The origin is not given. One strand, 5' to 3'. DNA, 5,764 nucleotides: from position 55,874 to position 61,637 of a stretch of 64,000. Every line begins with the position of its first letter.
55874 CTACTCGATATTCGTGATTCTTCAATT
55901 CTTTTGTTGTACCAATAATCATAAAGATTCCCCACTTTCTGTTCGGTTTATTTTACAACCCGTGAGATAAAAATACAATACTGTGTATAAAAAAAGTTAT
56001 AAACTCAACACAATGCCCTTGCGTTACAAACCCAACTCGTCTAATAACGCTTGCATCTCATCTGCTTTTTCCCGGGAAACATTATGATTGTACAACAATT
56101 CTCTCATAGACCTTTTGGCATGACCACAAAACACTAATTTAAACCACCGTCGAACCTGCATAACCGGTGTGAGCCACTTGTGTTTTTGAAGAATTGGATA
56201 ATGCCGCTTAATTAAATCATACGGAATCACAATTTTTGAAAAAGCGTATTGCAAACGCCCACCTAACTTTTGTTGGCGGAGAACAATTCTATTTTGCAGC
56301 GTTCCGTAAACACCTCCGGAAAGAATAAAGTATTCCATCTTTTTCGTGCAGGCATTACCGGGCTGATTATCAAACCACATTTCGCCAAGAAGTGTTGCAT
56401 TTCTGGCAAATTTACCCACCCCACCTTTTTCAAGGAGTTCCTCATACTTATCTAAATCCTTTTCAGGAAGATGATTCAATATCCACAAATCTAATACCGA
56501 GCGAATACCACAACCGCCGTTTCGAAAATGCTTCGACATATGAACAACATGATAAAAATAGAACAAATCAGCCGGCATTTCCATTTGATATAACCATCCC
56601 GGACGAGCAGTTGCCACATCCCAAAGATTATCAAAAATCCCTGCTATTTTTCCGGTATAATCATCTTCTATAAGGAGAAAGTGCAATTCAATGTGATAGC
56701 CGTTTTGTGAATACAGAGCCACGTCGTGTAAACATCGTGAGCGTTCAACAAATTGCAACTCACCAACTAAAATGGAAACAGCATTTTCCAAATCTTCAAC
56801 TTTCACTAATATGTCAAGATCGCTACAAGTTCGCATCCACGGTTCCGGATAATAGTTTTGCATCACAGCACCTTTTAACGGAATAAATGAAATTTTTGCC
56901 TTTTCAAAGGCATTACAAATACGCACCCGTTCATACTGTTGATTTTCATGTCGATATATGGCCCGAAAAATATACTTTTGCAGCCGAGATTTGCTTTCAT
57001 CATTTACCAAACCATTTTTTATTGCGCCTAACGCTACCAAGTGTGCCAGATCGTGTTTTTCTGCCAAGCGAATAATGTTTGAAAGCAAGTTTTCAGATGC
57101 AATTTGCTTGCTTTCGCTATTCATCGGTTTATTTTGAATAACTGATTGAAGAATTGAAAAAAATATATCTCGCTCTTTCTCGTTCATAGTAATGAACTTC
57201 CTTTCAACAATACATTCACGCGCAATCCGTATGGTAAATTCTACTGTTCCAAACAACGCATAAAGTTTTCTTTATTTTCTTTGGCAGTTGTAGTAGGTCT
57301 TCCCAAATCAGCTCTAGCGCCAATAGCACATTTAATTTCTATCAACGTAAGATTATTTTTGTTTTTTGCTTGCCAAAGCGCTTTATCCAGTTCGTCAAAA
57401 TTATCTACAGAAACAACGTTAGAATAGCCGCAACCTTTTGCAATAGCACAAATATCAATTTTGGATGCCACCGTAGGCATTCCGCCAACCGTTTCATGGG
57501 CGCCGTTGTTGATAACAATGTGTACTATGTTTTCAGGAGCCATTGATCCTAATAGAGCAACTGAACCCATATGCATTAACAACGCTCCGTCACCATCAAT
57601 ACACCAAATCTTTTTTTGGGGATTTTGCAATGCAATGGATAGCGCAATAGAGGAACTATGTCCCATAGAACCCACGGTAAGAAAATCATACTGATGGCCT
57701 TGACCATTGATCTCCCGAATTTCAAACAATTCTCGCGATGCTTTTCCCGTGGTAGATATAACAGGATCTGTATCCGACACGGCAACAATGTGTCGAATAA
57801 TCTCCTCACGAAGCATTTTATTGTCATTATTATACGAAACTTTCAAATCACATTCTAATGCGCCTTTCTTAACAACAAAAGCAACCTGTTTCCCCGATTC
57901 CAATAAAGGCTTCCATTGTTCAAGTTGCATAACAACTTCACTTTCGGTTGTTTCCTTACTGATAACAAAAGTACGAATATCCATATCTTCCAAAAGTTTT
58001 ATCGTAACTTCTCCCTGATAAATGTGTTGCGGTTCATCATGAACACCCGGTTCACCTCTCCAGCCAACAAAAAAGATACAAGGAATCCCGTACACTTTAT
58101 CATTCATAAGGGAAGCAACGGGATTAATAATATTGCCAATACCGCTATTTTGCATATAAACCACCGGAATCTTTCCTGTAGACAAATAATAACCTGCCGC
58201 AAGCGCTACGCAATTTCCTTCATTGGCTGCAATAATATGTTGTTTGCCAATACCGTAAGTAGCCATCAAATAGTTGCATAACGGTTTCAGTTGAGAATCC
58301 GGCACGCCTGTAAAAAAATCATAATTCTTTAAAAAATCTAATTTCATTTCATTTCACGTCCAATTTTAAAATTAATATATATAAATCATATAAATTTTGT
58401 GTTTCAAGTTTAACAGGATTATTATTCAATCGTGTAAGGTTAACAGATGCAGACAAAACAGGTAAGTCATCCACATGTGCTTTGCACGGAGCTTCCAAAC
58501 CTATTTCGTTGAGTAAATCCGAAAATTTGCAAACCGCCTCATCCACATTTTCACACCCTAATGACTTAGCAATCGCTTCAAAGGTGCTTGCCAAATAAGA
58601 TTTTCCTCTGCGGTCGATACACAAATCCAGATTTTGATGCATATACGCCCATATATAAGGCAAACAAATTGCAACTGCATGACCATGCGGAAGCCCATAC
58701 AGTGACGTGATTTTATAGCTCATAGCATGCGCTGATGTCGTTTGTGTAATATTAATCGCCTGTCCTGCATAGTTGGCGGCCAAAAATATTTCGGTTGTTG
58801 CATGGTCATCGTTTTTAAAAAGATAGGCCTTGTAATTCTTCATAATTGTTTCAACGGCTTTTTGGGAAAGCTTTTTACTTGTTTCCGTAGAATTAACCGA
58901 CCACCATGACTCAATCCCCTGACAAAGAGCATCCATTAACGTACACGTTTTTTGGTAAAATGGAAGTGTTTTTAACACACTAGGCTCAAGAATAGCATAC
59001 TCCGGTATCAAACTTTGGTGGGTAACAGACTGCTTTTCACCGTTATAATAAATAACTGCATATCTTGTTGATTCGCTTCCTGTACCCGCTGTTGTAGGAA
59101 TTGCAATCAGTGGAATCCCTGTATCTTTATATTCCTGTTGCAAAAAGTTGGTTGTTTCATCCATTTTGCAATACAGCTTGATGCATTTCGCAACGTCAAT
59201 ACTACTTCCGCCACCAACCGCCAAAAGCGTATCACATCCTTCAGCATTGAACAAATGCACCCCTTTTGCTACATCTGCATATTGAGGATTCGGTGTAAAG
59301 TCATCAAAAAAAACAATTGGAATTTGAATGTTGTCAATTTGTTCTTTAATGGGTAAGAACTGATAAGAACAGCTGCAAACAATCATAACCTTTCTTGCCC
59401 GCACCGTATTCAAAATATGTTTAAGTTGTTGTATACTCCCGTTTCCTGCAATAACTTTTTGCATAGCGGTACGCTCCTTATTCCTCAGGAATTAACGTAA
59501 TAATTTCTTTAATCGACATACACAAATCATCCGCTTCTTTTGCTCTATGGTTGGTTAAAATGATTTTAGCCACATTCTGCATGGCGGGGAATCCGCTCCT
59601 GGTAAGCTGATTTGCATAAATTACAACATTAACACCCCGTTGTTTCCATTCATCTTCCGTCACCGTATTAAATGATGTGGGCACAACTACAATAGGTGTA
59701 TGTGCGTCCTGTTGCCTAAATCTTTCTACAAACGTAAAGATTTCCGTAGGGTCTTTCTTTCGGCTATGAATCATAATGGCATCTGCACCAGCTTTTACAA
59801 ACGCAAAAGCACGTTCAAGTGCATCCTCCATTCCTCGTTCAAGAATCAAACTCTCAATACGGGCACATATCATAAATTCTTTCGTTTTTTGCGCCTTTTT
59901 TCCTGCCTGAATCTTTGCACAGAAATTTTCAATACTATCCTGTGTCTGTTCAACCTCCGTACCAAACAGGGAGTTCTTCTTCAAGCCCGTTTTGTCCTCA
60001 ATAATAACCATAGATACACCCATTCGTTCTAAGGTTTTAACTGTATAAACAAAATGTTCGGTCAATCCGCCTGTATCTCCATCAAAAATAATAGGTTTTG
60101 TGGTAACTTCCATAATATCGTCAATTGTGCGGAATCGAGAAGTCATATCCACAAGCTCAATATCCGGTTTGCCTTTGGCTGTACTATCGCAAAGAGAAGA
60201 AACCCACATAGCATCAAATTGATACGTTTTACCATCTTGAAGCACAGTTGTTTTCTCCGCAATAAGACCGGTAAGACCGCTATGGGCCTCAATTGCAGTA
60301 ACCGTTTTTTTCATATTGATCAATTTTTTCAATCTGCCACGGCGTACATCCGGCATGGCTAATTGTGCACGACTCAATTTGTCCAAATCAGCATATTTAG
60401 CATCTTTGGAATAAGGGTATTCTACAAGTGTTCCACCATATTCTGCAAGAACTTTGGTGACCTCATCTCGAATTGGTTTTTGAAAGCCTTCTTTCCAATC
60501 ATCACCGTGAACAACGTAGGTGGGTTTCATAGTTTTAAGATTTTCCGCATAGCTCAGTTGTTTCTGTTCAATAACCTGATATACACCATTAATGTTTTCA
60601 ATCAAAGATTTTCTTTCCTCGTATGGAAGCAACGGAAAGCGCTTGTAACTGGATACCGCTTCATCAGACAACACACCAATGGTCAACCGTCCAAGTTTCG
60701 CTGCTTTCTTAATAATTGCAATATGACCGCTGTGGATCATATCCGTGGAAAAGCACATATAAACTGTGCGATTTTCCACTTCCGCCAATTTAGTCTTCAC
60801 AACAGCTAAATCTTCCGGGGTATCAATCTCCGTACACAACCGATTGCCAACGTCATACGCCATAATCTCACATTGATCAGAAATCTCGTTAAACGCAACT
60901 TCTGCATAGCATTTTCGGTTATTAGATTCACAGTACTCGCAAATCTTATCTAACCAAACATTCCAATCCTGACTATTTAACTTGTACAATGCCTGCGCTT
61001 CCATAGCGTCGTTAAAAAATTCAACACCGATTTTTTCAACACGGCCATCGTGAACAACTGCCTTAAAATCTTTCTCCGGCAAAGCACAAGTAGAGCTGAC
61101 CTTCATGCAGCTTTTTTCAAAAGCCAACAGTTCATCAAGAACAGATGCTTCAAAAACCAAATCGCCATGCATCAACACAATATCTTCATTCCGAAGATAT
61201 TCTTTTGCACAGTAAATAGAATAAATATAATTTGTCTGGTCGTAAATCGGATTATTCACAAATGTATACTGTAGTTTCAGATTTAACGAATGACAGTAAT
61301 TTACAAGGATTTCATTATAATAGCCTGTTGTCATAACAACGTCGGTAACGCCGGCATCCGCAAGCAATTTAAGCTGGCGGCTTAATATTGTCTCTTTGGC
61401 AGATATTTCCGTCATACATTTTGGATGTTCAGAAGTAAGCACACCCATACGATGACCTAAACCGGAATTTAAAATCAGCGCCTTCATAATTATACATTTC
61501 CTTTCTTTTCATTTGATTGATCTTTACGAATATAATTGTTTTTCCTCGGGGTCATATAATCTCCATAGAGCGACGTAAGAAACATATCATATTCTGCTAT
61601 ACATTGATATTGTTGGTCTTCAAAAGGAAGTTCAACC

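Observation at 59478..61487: Unusual three-domain architecture: two different nucleotidyltransferase domains fused upstream of PEP mutase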

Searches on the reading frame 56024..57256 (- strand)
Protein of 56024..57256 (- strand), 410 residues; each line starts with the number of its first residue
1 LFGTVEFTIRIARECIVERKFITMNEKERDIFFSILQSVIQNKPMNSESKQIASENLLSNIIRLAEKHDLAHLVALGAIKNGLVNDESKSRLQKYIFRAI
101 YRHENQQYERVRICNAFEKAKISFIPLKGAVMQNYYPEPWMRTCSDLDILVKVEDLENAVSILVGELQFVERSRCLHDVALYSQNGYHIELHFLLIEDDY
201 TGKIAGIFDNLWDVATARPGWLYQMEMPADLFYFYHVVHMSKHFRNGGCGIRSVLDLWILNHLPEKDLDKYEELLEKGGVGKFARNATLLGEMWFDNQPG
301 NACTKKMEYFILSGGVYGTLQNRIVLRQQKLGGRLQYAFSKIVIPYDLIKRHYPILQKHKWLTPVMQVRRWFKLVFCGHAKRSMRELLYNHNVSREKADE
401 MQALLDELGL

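Call 4: search_protein_families(library=ncbifam, proteins=[window:56024-57256:-], max_evalue=0.001)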
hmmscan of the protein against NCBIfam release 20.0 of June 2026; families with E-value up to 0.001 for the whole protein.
window:56024-57256:- (410 aa): 0 families

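Call 48: search_protein_families(library=pfam, proteins=[window:56024-57187:-], max_evalue=0.001)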
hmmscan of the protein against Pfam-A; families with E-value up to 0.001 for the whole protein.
window:56024-57187:- (387 aa): 1 family
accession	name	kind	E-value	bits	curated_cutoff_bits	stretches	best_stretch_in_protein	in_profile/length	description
PF14907.12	NTP_transf_5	-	9.7e-39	133.9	31.2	1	36-272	6-248/249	Uncharacterised nucleotidyltransferase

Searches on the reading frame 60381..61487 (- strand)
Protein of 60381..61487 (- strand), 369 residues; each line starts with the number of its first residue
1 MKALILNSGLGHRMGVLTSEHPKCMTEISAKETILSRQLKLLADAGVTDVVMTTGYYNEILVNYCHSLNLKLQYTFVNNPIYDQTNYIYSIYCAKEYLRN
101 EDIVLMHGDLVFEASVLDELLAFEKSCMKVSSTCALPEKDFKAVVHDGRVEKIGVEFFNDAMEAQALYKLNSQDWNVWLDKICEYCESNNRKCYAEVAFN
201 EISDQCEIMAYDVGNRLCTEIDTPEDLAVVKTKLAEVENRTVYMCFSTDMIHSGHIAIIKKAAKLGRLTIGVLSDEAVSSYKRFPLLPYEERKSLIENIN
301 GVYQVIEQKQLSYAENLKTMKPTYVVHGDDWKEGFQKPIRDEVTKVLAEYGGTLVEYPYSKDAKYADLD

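Call 15: search_solved_structures(query=window:60381-61487:-, max_evalue=0.01, show_alignments=5)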
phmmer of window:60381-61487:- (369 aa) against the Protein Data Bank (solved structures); distinct sequences matched with E-value up to 0.01: 21.
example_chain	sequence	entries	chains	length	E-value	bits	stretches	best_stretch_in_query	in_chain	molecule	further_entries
5x3d_A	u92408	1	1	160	5e-41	144.3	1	239-361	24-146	Phosphoenolpyruvate phosphomutase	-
1jyk_A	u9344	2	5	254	1.9e-09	40.4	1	1-104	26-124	CTP:phosphocholine Cytidylyltransferase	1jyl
3elb_A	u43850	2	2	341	4e-09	39.4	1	247-330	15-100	Ethanolamine-phosphate cytidylyltransferase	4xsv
4jd0_A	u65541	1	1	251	1.3e-08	37.7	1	2-228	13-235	Nucleotidyl transferase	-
8yre_D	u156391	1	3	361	1e-06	31.5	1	1-131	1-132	Mannose-1-phosphate guanylyltransferase 1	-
7x8j_A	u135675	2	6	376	1.1e-06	31.4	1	1-131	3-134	Mannose-1-phosphate guanylyltransferase 1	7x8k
1coz_A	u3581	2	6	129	1.6e-06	30.9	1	247-341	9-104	PROTEIN (GLYCEROL-3-PHOSPHATE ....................) | glycerol-3-phosphate cytidylyltransferase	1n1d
2b7l_A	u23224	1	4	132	1.9e-06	30.6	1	247-341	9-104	glycerol-3-phosphate cytidylyltransferase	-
6pd1_A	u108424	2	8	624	5.6e-05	25.8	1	2-133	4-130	Nucleotidyl transferase/aminotransferase, class V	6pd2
6jq8_A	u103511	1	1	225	0.00037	23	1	4-114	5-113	Putative 6-deoxy-D-mannoheptose pathway protein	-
2xme_A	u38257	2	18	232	0.00038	23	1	1-227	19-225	CTP-INOSITOL-1-PHOSPHATE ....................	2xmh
5xhw_A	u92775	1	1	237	0.00049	22.7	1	4-114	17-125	Putative 6-deoxy-D-mannoheptose pathway protein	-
4y7t_A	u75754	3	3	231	0.00064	22.3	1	1-65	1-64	Nucleotidyl transferase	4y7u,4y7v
9hsg_A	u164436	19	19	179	0.00069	22.2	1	233-329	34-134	choline-phosphate cytidylyltransferase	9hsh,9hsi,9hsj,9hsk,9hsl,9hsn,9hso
9hsm_A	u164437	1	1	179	0.0007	22.2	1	233-329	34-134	choline-phosphate cytidylyltransferase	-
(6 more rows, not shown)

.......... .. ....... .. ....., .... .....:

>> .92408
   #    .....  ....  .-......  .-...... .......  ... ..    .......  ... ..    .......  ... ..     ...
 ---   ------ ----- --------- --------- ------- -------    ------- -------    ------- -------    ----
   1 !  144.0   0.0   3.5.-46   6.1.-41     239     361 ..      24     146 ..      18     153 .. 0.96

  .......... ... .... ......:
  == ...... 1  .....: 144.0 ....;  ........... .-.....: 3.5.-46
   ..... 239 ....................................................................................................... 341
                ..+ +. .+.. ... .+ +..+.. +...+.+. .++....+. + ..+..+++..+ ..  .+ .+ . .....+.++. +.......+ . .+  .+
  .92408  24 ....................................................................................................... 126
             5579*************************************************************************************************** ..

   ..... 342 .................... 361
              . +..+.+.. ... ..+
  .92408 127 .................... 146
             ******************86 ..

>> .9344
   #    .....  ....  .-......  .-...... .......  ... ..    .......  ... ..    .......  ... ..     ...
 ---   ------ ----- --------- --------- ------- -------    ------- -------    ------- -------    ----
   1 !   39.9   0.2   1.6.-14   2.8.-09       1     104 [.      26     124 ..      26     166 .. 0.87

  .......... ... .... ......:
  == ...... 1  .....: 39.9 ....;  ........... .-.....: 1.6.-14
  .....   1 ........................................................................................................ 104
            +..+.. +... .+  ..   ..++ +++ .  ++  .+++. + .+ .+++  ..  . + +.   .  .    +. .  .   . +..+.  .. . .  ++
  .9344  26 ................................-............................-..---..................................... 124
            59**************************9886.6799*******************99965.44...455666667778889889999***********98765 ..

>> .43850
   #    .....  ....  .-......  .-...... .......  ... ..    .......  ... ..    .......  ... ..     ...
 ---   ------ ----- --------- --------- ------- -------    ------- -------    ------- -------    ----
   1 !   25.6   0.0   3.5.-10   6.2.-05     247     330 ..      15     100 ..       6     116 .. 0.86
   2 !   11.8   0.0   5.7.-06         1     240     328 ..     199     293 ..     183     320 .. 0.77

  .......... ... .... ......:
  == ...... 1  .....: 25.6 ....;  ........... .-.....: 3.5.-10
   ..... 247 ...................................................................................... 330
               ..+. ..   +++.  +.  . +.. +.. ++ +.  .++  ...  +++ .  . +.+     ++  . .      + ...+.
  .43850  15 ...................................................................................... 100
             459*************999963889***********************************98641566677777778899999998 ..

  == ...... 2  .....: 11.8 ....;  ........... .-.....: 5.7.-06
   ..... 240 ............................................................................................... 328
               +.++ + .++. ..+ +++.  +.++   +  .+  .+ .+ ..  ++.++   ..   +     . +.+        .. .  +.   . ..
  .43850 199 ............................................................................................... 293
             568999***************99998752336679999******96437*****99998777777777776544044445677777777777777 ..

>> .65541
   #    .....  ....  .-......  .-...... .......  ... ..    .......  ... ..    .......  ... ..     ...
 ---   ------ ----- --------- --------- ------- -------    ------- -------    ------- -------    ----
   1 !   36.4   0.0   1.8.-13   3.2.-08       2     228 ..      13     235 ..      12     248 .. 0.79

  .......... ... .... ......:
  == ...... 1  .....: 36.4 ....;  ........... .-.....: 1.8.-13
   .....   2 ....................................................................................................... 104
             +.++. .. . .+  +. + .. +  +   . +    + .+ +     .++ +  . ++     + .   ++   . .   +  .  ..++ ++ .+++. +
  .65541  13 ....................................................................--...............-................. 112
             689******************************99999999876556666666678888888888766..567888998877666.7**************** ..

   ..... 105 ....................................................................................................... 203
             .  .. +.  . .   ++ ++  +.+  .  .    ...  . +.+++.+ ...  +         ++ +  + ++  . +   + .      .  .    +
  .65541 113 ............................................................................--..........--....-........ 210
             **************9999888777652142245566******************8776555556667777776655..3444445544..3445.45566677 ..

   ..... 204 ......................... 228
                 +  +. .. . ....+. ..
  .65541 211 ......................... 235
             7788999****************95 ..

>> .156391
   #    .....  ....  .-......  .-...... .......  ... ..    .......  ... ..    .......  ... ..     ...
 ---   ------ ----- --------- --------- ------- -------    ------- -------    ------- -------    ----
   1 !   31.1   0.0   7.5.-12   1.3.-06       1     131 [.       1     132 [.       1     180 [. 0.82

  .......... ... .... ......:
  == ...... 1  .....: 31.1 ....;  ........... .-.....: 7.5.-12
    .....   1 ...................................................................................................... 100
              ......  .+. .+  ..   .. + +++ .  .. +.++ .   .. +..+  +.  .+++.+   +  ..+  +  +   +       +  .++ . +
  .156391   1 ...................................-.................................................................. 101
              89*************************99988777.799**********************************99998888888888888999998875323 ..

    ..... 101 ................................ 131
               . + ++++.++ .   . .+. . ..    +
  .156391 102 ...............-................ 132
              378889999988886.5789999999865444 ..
